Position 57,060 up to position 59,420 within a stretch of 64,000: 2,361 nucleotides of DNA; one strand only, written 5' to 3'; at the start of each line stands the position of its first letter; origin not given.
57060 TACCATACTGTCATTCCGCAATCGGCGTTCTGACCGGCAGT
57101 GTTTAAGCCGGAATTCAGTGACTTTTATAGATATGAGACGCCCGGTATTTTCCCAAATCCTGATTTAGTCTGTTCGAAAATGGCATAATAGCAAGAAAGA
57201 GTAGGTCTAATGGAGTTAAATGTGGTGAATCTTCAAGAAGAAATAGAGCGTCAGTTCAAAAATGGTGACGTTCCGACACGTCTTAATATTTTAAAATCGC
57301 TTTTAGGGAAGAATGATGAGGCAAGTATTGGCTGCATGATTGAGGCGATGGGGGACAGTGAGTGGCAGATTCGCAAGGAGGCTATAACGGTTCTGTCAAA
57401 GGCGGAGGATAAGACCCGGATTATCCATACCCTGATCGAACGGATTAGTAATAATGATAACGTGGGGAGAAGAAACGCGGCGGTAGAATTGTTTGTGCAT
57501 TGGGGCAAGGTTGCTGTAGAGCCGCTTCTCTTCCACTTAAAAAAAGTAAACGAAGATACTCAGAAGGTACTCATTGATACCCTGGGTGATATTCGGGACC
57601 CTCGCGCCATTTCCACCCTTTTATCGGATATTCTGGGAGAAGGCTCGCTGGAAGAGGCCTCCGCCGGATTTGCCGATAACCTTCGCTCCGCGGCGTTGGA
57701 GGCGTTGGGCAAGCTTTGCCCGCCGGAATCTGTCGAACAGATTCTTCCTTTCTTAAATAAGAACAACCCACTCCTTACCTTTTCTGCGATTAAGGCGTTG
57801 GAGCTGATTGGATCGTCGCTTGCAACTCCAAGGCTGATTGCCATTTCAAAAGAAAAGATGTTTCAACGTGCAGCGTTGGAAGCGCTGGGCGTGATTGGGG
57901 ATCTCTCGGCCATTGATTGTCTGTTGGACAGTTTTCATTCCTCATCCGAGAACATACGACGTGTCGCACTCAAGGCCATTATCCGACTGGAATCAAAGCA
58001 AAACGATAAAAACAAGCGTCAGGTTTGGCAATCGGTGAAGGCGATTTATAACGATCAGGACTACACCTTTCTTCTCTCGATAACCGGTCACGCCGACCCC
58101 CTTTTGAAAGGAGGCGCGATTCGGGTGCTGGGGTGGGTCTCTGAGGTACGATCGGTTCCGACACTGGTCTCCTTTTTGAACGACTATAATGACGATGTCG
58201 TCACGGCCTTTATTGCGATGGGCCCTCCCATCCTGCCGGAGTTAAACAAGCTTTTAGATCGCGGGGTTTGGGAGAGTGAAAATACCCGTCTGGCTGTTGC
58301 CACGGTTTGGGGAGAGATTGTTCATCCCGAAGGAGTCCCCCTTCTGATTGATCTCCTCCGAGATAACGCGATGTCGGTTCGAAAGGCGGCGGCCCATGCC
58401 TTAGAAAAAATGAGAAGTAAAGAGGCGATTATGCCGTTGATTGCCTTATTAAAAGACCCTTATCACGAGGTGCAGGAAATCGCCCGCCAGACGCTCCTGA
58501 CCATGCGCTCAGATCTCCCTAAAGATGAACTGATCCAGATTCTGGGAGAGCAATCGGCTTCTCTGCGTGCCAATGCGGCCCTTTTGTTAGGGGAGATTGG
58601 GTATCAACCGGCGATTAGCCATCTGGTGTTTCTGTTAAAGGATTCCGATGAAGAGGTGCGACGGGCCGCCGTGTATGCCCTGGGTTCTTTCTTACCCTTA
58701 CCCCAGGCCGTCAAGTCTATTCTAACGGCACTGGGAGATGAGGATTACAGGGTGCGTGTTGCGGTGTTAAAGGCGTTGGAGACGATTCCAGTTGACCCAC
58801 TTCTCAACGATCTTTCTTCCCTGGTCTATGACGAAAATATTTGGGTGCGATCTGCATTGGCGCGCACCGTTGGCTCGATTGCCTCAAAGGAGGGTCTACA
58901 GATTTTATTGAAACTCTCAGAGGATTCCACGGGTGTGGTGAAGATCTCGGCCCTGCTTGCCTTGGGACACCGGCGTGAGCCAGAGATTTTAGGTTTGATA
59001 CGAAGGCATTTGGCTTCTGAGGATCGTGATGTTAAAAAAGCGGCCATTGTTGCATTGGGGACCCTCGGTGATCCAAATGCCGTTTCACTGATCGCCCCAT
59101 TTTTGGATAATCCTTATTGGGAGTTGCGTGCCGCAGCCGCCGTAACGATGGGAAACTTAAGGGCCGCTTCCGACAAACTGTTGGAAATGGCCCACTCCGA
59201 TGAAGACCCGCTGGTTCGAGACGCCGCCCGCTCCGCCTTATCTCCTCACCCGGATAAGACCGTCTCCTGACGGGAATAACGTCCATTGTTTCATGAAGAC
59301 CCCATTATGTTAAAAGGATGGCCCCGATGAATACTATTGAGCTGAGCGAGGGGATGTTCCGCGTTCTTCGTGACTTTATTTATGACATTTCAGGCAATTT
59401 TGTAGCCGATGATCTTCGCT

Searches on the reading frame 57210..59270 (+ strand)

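Call 11: search_protein_families(library=pfam, proteins=[window:57210-59270:+])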
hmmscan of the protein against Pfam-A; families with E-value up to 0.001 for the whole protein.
window:57210-59270:+ (686 aa): 14 families
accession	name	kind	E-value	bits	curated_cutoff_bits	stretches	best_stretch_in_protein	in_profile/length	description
PF13646.12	HEAT_2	-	4.1e-81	267.8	27.7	8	439-523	2-87/88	HEAT repeats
PF02985.28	HEAT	-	8.2e-37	122.2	23.5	1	469-496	2-29/31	HEAT repeat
PF03130.22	HEAT_PBS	-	1.2e-28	96.7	20.9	0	390-416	1-27/27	PBS lyase HEAT-like repeat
PF13513.12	HEAT_EZ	-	1.6e-16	60.8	27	0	482-526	2-55/55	HEAT-like repeat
PF00514.29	Arm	-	7.4e-15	54.8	20.6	0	468-492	13-37/41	Armadillo/beta-catenin-like repeat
PF24714.1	TOR1L1_N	-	5.8e-10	39.4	43.3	0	38-64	211-237/281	TORTIFOLIA1 N-terminal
PF12717.13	Cnd1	-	2.1e-08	34.8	26.4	0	379-444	26-96/162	non-SMC mitotic condensation complex subunit 1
PF21581.3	SCD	-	4.8e-06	27.2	27.5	0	471-495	34-58/75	Stromalin conservative domain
PF22646.2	PPP2R1A-like_HEAT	-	1.9e-05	25.4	27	0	469-510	9-53/78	PPP2R1A-like HEAT repeat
PF14663.11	RasGEF_N_2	-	2.5e-05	25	27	0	376-431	7-62/108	Rapamycin-insensitive companion of mTOR RasGEF_N domain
PF01347.28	Vitellogenin_N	-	0.00013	21.1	24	0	595-652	465-525/590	Lipoprotein amino terminal region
PF01602.26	Adaptin_N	-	0.00029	20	37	0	371-526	149-292/524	Adaptin N terminal region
PF25151.1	TPR_Trm732_C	-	0.00031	21.1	27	0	376-414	99-138/159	Trm732, C-terminal TPR repeats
PF25786.1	HEAT_GCN1_C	-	0.00083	19.8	27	0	468-494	68-94/151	GCN1-like, C-terminal HEAT repeats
